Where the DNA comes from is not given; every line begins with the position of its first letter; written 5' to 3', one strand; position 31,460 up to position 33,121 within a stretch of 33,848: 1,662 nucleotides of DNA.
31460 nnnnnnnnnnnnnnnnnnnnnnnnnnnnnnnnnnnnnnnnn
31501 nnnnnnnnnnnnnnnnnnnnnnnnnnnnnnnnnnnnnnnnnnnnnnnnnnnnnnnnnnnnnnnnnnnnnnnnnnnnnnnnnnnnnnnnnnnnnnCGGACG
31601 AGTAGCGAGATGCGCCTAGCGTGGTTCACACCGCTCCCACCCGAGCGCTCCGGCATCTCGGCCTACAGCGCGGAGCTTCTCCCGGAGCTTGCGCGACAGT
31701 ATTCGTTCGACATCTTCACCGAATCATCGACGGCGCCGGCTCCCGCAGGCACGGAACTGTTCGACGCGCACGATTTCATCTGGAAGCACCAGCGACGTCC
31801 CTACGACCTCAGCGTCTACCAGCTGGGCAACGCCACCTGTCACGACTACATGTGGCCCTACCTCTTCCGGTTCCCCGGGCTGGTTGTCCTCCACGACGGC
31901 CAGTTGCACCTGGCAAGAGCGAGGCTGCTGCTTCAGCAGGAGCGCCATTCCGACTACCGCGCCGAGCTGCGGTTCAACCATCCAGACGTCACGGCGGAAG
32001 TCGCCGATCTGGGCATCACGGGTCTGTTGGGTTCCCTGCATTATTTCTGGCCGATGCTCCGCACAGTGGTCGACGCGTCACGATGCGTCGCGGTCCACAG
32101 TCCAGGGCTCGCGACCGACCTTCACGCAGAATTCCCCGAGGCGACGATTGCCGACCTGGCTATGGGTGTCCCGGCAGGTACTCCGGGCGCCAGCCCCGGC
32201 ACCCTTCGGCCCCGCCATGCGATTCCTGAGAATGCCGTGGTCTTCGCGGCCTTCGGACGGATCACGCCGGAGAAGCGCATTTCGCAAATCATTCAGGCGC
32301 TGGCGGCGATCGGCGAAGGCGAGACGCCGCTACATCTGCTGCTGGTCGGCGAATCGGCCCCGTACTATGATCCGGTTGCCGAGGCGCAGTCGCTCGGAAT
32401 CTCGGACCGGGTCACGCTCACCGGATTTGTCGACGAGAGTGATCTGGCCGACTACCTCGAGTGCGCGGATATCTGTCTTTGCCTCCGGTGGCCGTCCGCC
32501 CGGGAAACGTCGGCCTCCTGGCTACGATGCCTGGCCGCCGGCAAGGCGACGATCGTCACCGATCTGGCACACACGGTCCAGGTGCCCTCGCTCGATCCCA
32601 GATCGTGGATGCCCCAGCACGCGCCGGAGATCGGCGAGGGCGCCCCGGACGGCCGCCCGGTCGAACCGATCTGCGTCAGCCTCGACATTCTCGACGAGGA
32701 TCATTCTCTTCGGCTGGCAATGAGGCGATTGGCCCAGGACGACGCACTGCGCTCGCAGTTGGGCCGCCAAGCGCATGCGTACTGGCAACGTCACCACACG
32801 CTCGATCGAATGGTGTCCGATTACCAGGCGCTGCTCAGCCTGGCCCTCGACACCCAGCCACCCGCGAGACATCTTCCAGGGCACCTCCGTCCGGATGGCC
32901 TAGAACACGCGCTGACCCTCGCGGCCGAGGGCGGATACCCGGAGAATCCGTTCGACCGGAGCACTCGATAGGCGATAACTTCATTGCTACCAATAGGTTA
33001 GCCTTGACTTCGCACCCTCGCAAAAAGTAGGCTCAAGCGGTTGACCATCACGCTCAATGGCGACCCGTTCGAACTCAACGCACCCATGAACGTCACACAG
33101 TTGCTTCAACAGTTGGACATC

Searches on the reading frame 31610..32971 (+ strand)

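Call 30: search_protein_families(library=pfam, proteins=[window:31610-32971:+], max_evalue=0.01)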
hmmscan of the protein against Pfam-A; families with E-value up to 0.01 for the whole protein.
window:31610-32971:+ (453 aa): 2 families
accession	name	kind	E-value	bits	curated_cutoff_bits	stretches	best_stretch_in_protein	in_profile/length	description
PF13692.12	Glyco_trans_1_4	-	4e-12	47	27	1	211-320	3-109/142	Glycosyl transferases group 1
PF00534.26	Glycos_transf_1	-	5.6e-12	46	26.4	1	199-318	5-123/172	Glycosyl transferases group 1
